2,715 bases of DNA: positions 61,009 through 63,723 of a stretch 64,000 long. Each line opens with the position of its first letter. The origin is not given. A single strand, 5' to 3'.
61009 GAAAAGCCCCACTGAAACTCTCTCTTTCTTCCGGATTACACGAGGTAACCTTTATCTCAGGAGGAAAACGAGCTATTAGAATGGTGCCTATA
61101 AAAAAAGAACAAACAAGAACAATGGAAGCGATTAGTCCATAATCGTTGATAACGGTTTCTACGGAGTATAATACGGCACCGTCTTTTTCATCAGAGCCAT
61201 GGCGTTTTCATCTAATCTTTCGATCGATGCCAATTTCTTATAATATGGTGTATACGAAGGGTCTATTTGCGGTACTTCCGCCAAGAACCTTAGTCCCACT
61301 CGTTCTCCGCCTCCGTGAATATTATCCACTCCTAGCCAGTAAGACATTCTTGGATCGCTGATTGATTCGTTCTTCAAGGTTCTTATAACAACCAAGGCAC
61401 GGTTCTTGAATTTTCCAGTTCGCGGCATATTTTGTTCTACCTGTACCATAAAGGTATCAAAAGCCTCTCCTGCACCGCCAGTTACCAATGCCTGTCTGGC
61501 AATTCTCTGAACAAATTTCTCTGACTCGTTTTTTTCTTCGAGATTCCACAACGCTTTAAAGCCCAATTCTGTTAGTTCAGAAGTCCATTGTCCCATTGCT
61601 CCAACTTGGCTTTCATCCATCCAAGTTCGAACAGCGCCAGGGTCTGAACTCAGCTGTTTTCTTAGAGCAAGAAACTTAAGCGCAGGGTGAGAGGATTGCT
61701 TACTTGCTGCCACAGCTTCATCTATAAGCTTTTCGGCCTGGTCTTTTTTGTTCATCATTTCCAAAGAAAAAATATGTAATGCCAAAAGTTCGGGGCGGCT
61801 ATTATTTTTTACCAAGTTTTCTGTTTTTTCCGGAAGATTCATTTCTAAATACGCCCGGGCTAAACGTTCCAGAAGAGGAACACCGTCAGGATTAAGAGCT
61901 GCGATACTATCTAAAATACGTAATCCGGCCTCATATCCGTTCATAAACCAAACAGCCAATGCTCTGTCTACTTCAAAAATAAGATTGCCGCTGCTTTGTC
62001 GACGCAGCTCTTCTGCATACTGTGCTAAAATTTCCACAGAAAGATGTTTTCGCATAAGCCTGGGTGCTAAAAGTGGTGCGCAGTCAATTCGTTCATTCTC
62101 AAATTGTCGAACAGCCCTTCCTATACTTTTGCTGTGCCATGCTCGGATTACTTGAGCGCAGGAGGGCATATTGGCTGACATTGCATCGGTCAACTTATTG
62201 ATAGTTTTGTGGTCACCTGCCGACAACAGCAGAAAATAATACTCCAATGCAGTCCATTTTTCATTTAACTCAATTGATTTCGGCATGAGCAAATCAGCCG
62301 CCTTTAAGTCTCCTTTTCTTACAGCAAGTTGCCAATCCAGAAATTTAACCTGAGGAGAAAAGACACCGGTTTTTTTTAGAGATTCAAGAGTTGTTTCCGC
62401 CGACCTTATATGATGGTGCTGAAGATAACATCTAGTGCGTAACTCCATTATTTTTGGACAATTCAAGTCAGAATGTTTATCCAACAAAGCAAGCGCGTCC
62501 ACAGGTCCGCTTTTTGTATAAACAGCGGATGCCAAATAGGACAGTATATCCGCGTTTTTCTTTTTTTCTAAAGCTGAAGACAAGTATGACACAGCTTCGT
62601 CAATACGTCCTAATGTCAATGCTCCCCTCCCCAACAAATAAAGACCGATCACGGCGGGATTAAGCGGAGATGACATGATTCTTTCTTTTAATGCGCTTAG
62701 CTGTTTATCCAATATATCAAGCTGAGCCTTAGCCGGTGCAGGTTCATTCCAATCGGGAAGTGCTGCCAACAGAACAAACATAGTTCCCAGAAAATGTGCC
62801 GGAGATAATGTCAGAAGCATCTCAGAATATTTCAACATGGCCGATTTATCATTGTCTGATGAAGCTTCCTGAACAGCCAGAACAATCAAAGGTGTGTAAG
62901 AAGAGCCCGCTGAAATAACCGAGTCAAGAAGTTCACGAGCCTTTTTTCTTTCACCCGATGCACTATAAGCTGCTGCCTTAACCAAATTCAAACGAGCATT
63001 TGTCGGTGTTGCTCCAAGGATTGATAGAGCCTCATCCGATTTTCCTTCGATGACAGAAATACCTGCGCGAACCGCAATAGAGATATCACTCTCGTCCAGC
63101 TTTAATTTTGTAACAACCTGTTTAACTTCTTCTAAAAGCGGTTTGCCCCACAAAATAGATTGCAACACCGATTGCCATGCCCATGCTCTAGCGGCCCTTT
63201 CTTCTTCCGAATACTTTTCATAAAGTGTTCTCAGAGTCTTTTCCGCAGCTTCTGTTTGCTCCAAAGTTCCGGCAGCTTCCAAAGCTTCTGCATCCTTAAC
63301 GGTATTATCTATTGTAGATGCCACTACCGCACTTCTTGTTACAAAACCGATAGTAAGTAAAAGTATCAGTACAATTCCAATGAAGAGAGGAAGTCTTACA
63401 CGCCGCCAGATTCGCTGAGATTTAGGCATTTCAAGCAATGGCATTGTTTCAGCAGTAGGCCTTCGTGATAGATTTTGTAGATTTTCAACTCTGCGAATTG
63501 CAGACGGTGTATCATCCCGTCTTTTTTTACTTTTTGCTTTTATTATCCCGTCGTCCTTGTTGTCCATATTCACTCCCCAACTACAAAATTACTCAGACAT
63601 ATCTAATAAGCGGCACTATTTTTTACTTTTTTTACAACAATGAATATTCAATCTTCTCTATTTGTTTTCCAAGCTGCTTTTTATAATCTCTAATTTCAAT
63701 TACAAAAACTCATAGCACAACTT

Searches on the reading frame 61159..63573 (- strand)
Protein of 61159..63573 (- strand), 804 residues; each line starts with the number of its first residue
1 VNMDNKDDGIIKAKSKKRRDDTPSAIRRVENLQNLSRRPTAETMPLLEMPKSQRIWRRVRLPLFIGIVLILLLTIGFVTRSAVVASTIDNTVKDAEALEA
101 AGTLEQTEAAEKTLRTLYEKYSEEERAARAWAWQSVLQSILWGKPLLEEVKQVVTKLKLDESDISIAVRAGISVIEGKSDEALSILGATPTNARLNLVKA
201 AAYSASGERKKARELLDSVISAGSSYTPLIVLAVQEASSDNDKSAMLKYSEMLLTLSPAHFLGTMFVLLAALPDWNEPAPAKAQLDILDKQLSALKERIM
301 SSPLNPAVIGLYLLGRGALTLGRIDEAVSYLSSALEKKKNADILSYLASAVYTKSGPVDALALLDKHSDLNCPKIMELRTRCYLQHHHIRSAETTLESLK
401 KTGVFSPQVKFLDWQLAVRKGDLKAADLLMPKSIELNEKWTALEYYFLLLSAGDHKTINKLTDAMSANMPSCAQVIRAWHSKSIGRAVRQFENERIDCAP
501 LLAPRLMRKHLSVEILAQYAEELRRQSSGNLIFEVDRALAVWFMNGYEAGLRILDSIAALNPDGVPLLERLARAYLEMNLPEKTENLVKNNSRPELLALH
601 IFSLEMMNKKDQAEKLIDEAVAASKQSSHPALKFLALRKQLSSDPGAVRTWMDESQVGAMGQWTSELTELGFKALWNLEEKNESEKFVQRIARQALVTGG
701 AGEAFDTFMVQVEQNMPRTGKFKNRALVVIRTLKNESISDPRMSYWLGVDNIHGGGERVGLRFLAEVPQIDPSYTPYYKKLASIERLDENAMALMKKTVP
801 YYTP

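Call 45: search_protein_families(library=pfam, proteins=[window:61159-63573:-], max_evalue=0.001)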
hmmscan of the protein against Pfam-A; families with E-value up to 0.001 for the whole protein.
window:61159-63573:- (804 aa): 5 families
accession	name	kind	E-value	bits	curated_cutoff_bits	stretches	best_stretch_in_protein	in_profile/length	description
PF14559.12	TPR_19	-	1e-14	55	25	1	176-220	4-52/68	Tetratricopeptide repeat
PF13428.12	TPR_14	-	7e-07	29.8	23.5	0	311-348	4-42/44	Tetratricopeptide repeat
PF13432.12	TPR_16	-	0.0002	22.2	32.7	0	312-366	1-56/65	Tetratricopeptide repeat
PF07719.23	TPR_2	-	0.00027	21.3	27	0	310-340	3-33/34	Tetratricopeptide repeat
PF12895.13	ANAPC3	-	0.00067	20.3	27.2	0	323-398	4-81/82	Anaphase-promoting complex, cyclosome, subunit 3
